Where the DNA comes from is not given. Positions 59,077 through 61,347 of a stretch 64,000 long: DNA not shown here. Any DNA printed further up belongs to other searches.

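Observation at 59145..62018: Unusually short eliminase-type glycyl radical enzyme with an altered Cys loop, paired with its activase in a glycan-utilisation context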

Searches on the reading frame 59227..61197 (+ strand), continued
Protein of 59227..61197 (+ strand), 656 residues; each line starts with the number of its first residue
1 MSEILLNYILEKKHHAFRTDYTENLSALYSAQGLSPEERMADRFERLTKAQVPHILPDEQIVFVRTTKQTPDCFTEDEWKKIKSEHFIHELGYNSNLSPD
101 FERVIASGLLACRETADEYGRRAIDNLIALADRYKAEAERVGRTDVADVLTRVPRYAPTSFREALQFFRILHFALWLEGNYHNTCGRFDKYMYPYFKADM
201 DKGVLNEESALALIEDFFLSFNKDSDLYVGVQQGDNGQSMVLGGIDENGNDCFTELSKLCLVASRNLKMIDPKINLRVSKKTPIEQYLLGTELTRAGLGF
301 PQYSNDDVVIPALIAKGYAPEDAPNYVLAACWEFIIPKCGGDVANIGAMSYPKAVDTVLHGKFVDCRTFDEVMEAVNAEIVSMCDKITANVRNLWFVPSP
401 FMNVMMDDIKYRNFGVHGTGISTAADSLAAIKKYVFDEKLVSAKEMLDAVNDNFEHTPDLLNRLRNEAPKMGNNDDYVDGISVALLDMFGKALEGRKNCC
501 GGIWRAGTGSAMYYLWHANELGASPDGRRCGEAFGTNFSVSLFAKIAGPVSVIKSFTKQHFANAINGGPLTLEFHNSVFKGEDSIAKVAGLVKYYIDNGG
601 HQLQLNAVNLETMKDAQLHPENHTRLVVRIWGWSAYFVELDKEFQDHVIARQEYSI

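Call 6: find_homologous_proteins(query=window:59227-61197:+, max_evalue=1e-10)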
Query window:59227-61197:+ (656 aa): 6724 proteins with E <= 1e-10 among 8000 candidates; the best 120 are listed.
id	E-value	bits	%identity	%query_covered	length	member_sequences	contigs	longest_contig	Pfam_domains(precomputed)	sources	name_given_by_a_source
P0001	0.0e+0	1530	100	100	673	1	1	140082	PF02901.21,PF01228.27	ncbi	-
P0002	0.0e+0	1310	85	100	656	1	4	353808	PF02901.21,PF01228.27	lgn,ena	-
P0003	0.0e+0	1266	82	100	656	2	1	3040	PF02901.21,PF01228.27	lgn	-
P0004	0.0e+0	1262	80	100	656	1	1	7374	PF02901.21,PF01228.27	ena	-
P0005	0.0e+0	1261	80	100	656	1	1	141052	PF02901.21,PF01228.27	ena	-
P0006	0.0e+0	1260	80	100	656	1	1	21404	PF02901.21,PF01228.27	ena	-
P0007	0.0e+0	1260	80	100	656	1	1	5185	PF02901.21,PF01228.27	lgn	-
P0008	0.0e+0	1260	81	100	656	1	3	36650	PF02901.21,PF01228.27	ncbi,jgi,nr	ncbi:MAG: pyruvate formate-lyase [Ruminococcaceae bacterium]|nr:pyruvate formate-lyase [Oscillospira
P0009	0.0e+0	1259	80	100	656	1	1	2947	PF02901.21,PF01228.27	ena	-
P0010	0.0e+0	1258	81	100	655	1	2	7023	PF02901.21,PF01228.27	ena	-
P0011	0.0e+0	1256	81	100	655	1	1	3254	PF02901.21,PF01228.27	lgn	-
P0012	0.0e+0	1255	81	100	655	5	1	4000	PF02901.21,PF01228.27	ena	-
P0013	0.0e+0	1255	81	100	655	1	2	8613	PF02901.21,PF01228.27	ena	-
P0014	0.0e+0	1255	81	100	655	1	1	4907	PF02901.21,PF01228.27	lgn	-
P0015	0.0e+0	1254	81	100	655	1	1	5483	PF02901.21,PF01228.27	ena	-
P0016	0.0e+0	1252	81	100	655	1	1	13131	PF02901.21,PF01228.27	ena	-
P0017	0.0e+0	1252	80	100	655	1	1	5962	PF02901.21,PF01228.27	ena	-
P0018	0.0e+0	1252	80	100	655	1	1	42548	PF02901.21,PF01228.27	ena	-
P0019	0.0e+0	1251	80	100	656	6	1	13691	PF02901.21,PF01228.27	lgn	-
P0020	0.0e+0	1249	80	100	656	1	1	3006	PF02901.21,PF01228.27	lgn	-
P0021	0.0e+0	1249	80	100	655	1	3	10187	PF02901.21,PF01228.27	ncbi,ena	-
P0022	0.0e+0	1247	80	100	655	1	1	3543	PF02901.21,PF01228.27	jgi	-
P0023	0.0e+0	1246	79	100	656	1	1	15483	PF02901.21,PF01228.27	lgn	-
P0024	0.0e+0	1243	81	100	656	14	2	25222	PF02901.21,PF01228.27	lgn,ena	-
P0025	0.0e+0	1241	80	100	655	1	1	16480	PF02901.21,PF01228.27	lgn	-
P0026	0.0e+0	1239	80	100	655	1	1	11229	PF02901.21,PF01228.27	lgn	-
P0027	0.0e+0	1238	80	100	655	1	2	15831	PF02901.21,PF01228.27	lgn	-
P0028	0.0e+0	1238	79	100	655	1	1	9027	PF02901.21,PF01228.27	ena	-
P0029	0.0e+0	1237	79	100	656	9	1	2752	PF02901.21,PF01228.27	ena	-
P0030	0.0e+0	1236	79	100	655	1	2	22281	PF02901.21,PF01228.27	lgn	-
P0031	0.0e+0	1236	79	100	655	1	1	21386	PF02901.21,PF01228.27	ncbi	-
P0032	0.0e+0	1236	79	100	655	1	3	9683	PF02901.21,PF01228.27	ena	-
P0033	0.0e+0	1235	79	100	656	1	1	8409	PF02901.21,PF01228.27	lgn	-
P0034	0.0e+0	1234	79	100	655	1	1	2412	PF02901.21,PF01228.27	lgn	-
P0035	0.0e+0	1234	79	100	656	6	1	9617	PF02901.21,PF01228.27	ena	-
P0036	0.0e+0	1233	79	100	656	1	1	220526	PF02901.21,PF01228.27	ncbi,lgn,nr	ncbi:MAG: pyruvate formate-lyase [Clostridiales bacterium]|nr:pyruvate formate-lyase [Clostridiales 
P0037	0.0e+0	1233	79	100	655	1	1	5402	PF02901.21,PF01228.27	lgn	-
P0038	0.0e+0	1231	79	100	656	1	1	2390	PF02901.21,PF01228.27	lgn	-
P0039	0.0e+0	1230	79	100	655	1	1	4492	PF02901.21,PF01228.27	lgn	-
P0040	0.0e+0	1230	79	100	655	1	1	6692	PF02901.21,PF01228.27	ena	-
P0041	0.0e+0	1229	79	100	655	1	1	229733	PF02901.21,PF01228.27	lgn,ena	-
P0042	0.0e+0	1229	79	100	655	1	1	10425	PF02901.21,PF01228.27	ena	-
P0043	0.0e+0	1229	79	100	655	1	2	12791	PF02901.21,PF01228.27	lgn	-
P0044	0.0e+0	1227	79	100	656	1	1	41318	PF02901.21,PF01228.27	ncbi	-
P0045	0.0e+0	1225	81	100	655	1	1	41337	PF02901.21,PF01228.27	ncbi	-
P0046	0.0e+0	1207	78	100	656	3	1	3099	PF02901.21,PF01228.27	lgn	-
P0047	0.0e+0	1205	77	100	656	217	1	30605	PF02901.21,PF01228.27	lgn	-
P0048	0.0e+0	1203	77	100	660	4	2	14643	PF02901.21,PF01228.27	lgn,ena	-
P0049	0.0e+0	1195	77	100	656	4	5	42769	PF02901.21,PF01228.27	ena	-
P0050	0.0e+0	1191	77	100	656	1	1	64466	PF02901.21,PF01228.27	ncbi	-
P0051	0.0e+0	1178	75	100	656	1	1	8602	PF02901.21,PF01228.27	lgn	-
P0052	0.0e+0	1176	75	100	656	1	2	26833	PF02901.21,PF01228.27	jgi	-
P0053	0.0e+0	1176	76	99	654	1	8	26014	PF02901.21,PF01228.27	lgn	-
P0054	0.0e+0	1172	76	99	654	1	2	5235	PF02901.21,PF01228.27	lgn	-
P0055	0.0e+0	1170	75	100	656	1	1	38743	PF02901.21,PF01228.27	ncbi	-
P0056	0.0e+0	1153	74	100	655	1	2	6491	PF02901.21,PF01228.27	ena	-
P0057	0.0e+0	1152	74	99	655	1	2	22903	PF02901.21,PF01228.27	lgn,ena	-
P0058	0.0e+0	1140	74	100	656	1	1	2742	PF02901.21,PF01228.27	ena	-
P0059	0.0e+0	1136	72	100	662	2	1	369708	PF02901.21,PF01228.27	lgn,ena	-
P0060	0.0e+0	1105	72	100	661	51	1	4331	PF02901.21,PF01228.27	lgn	-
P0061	0.0e+0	1085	72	100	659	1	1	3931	PF02901.21,PF01228.27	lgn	-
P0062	0.0e+0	1077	70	100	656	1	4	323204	PF02901.21,PF01228.27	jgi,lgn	-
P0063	0.0e+0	1066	70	100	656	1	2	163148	PF02901.21,PF01228.27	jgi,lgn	-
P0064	0.0e+0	1063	70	100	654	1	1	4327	PF02901.21,PF01228.27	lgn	-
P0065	0.0e+0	1062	70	100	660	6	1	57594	PF02901.21,PF01228.27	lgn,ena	-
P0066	0.0e+0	1060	69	100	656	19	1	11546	PF02901.21,PF01228.27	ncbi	-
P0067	0.0e+0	1058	70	100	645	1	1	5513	PF02901.21,PF01228.27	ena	-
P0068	0.0e+0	1055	69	100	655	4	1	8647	PF02901.21,PF01228.27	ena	-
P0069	0.0e+0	1053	69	100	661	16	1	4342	PF02901.21,PF01228.27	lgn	-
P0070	0.0e+0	1050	69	100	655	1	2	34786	PF02901.21,PF01228.27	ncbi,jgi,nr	ncbi:MAG: pyruvate formate-lyase [Ruminococcaceae bacterium]|nr:pyruvate formate-lyase [Oscillospira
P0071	0.0e+0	1050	69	99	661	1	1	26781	PF02901.21,PF01228.27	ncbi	-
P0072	0.0e+0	1049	69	99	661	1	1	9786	PF02901.21,PF01228.27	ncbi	-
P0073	0.0e+0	1049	69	100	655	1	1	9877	PF02901.21,PF01228.27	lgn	-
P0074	0.0e+0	1049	69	100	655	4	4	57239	PF02901.21,PF01228.27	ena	-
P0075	0.0e+0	1048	69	99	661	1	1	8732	PF02901.21,PF01228.27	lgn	-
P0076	0.0e+0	1048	69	99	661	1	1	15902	PF02901.21,PF01228.27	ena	-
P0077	0.0e+0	1046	69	100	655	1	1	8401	PF02901.21,PF01228.27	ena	-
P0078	0.0e+0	1045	69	100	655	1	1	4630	PF02901.21,PF01228.27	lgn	-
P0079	0.0e+0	1043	69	99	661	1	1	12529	PF02901.21,PF01228.27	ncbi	-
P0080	0.0e+0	1042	69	99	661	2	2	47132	PF02901.21,PF01228.27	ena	-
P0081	0.0e+0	1042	69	99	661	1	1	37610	PF02901.21,PF01228.27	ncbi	-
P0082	0.0e+0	1041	69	100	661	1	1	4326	PF02901.21,PF01228.27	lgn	-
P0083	0.0e+0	1040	68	99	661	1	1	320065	PF02901.21,PF01228.27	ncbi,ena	-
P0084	0.0e+0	1040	69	99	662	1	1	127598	PF02901.21,PF01228.27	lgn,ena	-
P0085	0.0e+0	1040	69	99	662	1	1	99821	PF02901.21,PF01228.27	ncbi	-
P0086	0.0e+0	1040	69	99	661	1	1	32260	PF02901.21,PF01228.27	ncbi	-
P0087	0.0e+0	1039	68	99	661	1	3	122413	PF02901.21,PF01228.27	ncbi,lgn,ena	-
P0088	0.0e+0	1039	68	99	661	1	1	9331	PF02901.21,PF01228.27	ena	-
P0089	0.0e+0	1038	69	99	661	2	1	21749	PF02901.21,PF01228.27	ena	-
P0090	0.0e+0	1038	69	99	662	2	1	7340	PF02901.21,PF01228.27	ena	-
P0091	0.0e+0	1037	69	99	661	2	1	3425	PF02901.21,PF01228.27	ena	-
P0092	0.0e+0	1037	69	99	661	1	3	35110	PF02901.21,PF01228.27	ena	-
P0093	0.0e+0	1036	68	99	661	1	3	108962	PF02901.21,PF01228.27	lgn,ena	-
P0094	0.0e+0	1036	69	99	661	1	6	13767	PF02901.21,PF01228.27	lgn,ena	-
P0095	0.0e+0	1036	69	99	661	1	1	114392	PF02901.21,PF01228.27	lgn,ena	-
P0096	0.0e+0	1036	68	99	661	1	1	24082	PF02901.21,PF01228.27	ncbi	-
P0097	0.0e+0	1035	68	99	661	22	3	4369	PF02901.21,PF01228.27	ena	-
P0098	0.0e+0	1035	69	100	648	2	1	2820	PF02901.21,PF01228.27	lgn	-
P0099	0.0e+0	1035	68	100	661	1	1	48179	PF02901.21,PF01228.27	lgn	-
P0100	0.0e+0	1034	68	99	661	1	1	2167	PF02901.21,PF01228.27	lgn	-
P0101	0.0e+0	1034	69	99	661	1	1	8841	PF02901.21,PF01228.27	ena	-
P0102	0.0e+0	1033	69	99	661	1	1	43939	PF02901.21,PF01228.27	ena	-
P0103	0.0e+0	1033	68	99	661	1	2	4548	PF02901.21,PF01228.27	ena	-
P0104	0.0e+0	1032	68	100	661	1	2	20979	PF02901.21,PF01228.27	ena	-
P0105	0.0e+0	1032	68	99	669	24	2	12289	PF02901.21,PF01228.27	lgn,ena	-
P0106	0.0e+0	1032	68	99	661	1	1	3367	PF02901.21,PF01228.27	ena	-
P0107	0.0e+0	1031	68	99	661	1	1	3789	PF02901.21,PF01228.27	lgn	-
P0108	0.0e+0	1031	67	99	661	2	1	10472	PF02901.21,PF01228.27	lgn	-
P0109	0.0e+0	1031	68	99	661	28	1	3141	PF02901.21,PF01228.27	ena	-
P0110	0.0e+0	1031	69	99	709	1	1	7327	PF02901.21,PF01228.27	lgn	-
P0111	0.0e+0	1031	69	99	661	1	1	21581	PF02901.21,PF01228.27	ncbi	-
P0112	0.0e+0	1030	68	100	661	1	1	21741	PF02901.21,PF01228.27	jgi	-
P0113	0.0e+0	1029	67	100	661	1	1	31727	PF02901.21,PF01228.27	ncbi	-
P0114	0.0e+0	1029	67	99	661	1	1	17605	PF02901.21,PF01228.27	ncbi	-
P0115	0.0e+0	1029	67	100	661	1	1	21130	PF02901.21,PF01228.27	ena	-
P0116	0.0e+0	1029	68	99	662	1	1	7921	PF02901.21,PF01228.27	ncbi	-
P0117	0.0e+0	1029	68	99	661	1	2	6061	PF02901.21,PF01228.27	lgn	-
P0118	0.0e+0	1029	67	100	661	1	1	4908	PF02901.21,PF01228.27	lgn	-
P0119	0.0e+0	1028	68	99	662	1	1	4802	PF02901.21,PF01228.27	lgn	-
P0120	0.0e+0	1028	67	100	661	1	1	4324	PF02901.21,PF01228.27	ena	-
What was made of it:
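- Checked: It gives 656 aa, matching the 654-662 aa of 120 homologue clusters (call 6).
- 120 clusters at 67-100% identity, all 654-662 aa (call 6).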

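Call 12: find_encoding_contigs(protein=P0062, flank=10000, max_places=3)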
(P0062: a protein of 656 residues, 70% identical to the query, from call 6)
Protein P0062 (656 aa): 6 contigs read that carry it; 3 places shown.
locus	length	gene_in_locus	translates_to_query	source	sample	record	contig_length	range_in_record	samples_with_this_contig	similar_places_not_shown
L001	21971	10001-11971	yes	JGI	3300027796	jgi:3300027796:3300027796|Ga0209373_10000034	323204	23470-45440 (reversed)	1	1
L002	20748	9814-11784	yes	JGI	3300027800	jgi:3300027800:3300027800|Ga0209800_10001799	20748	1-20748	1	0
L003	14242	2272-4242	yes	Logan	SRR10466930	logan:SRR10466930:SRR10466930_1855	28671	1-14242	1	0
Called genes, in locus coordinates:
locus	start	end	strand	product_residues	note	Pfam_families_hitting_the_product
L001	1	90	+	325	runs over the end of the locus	PF07833:Cu_amine_oxidN1, PF02018:CBM_4_9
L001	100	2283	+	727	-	PF07833:Cu_amine_oxidN1, PF02449:Glyco_hydro_42 (weak), PF16116:DUF4832 (weak), PF00754:F5_F8_type_C, PF22633:F5_F8_type_C_2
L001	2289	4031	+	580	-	PF00395:SLH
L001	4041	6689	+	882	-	-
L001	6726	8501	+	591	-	PF13205:Big_5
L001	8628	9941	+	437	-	PF02056:Glyco_hydro_4, PF11975:Glyco_hydro_4C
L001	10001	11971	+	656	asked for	PF02901:PFL-like, PF01228:Gly_radical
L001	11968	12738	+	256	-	PF13353:Fer4_12, PF04055:Radical_SAM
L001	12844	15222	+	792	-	-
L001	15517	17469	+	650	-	PF26410:GH5_mannosidase (faint)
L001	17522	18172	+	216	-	PF13408:Zn_ribbon_recom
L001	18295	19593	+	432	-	PF07833:Cu_amine_oxidN1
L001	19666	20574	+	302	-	PF00165:HTH_AraC (faint), PF12833:HTH_18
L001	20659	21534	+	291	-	PF00165:HTH_AraC (faint), PF12833:HTH_18, PF06445:GyrI-like, PF14526:Cass2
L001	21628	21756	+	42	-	-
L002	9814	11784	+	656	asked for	PF02901:PFL-like, PF01228:Gly_radical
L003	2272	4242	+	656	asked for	PF02901:PFL-like, PF01228:Gly_radical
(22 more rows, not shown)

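Call 13: find_encoding_contigs(protein=P0083, flank=10000, max_places=3)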
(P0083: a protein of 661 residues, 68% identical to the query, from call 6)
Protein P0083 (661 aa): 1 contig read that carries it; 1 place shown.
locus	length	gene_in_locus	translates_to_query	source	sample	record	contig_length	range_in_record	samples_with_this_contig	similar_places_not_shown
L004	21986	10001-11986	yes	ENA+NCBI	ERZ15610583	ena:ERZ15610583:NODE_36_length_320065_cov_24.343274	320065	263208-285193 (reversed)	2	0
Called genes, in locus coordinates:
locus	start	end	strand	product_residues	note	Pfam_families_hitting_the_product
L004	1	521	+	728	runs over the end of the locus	PF16875:Glyco_hydro_36N, PF02065:Melibiase, PF16874:Glyco_hydro_36C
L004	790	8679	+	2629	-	PF13306:LRR_5, PF13855:LRR_8 (faint), PF13306:LRR_5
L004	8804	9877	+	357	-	PF13472:Lipase_GDSL_2 (faint)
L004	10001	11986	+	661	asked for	PF02901:PFL-like, PF01228:Gly_radical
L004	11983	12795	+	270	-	PF13353:Fer4_12, PF04055:Radical_SAM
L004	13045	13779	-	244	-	PF13930:Endonuclea_NS_2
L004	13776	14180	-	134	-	-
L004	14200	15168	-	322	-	PF01699:Na_Ca_ex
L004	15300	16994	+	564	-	PF13320:GH123_cat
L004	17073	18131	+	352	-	PF14607:GxDLY, PF13472:Lipase_GDSL_2, PF14606:Lipase_GDSL_3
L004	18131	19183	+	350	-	PF14607:GxDLY, PF13472:Lipase_GDSL_2 (weak), PF14606:Lipase_GDSL_3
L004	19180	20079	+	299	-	PF00892:EamA, PF03151:TPT, PF00892:EamA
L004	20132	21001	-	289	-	-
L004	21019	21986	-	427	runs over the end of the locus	-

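Call 15: find_encoding_contigs(protein=P0059, flank=10000, max_places=2)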
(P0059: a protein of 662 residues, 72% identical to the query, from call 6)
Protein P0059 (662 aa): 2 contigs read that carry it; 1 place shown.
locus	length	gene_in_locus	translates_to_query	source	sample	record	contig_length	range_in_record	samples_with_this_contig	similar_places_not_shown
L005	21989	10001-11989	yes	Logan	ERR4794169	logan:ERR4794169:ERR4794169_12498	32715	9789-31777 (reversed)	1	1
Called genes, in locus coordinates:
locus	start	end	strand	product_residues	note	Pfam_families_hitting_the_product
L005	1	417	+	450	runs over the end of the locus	?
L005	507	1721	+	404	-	PF00534:Glycos_transf_1, PF13692:Glyco_trans_1_4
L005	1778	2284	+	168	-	PF04525:LOR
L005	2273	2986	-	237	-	PF07722:Peptidase_C26, PF00117:GATase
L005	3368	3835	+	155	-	PF22811:Zn_ribbon_NrdR, PF03477:ATP-cone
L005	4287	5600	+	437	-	-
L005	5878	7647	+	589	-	PF07881:Fucose_iso_N1, PF07882:Fucose_iso_N2, PF02952:Fucose_iso_C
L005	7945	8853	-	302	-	PF01261:AP_endonuc_2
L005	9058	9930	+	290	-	PF00165:HTH_AraC (faint), PF12833:HTH_18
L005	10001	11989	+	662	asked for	PF02901:PFL-like, PF01228:Gly_radical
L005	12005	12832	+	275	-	PF13353:Fer4_12, PF04055:Radical_SAM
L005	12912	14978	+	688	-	PF05691:Raffinose_syn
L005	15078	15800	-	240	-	PF01182:Glucosamine_iso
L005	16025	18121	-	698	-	PF00890:FAD_binding_2 (faint)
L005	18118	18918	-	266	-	PF00106:adh_short, PF08659:KR, PF13561:adh_short_C2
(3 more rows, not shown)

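Call 16: find_encoding_contigs(protein=P0036, flank=10000, max_places=2)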
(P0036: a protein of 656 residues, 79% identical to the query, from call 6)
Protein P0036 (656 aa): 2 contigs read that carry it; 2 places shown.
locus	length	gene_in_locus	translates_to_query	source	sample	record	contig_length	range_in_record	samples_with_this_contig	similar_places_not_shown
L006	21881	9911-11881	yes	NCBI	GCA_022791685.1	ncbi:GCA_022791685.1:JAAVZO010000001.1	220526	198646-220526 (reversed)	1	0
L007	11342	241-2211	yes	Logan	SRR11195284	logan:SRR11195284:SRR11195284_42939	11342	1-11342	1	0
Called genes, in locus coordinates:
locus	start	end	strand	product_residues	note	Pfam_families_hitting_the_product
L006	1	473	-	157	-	PF07155:ECF-ribofla_trS, PF12822:ECF_trnsprt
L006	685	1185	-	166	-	PF00293:NUDIX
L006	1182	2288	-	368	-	-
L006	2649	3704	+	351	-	PF08240:ADH_N, PF00107:ADH_zinc_N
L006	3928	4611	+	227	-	PF04203:Sortase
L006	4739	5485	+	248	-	-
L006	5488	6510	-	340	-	PF01522:Polysacc_deac_1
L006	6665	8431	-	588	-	PF07881:Fucose_iso_N1, PF07882:Fucose_iso_N2, PF02952:Fucose_iso_C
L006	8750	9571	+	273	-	PF06452:CBM9_1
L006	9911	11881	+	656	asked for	PF02901:PFL-like, PF01228:Gly_radical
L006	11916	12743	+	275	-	PF13353:Fer4_12, PF04055:Radical_SAM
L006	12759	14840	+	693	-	PF05691:Raffinose_syn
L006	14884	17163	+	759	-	PF03772:Competence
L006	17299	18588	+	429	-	PF05193:Peptidase_M16_C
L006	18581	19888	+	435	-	PF00675:Peptidase_M16, PF05193:Peptidase_M16_C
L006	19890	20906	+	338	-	PF01790:LGT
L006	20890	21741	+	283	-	PF00763:THF_DHG_CYH, PF02882:THF_DHG_CYH_C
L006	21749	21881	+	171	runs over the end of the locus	PF13189:Cytidylate_kin2 (faint), PF13238:AAA_18, PF13671:AAA_33 (weak), PF01202:SKI (weak)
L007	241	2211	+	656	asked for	PF02901:PFL-like, PF01228:Gly_radical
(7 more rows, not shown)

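Call 28: search_protein_representatives(protein=window:59227-61197:+)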
Query: 656 residues. Proteins with E-value up to 0.001 (for the whole library): 6248; up to 1e-10: 3383; up to 1e-30: 1523. The best 150 are listed.
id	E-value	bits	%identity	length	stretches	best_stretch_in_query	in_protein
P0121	1.1e-278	942.8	63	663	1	1-655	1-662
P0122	2.0e-218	743.6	67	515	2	267-655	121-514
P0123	1.4e-201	688.0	51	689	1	3-655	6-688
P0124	7.1e-196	669.1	50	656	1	5-655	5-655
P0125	9.1e-183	625.8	47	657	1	4-649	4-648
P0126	1.3e-182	625.3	48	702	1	8-654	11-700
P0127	8.7e-180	616.0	47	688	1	5-653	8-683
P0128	1.1e-177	609.0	46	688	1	8-656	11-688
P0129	1.7e-177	608.5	62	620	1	6-445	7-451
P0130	7.9e-172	589.7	47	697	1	3-654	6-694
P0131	2.1e-170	585.0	48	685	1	39-655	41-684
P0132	2.3e-170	584.9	47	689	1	6-652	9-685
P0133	3.4e-170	584.3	55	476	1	192-655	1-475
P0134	5.1e-166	570.5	47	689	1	31-656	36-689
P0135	5.7e-164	563.7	46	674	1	11-655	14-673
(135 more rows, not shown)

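Call 65: search_protein_families(library=ncbifam, proteins=[L006:12759-14840:+, L037:11999-12649:+, L001:12844-15222:+, L001:8628-9941:+], max_evalue=0.001)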
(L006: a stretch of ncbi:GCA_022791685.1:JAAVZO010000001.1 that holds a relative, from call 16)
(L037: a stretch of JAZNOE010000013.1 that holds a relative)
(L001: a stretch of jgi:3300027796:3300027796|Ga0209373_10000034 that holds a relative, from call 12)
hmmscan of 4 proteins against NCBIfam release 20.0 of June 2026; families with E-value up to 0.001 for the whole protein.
L006:12759-14840:+ (693 aa): 0 families

L037:11999-12649:+ (216 aa): 0 families

L001:12844-15222:+ (792 aa): 0 families

L001:8628-9941:+ (437 aa): 3 families
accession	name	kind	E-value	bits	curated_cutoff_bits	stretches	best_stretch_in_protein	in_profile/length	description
NF011657.0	PRK15076.1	subfamily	1.1e-151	505.3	486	1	1-436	2-429/432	alpha-galactosidase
NF041089.1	alpha_gluc_AglA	equivalog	4.9e-45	154.2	650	2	3-224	2-226/464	alpha-glucosidase AglA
NF004863.0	PRK06223.1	subfamily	0.00055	19.2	283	0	121-162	95-136/313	malate dehydrogenase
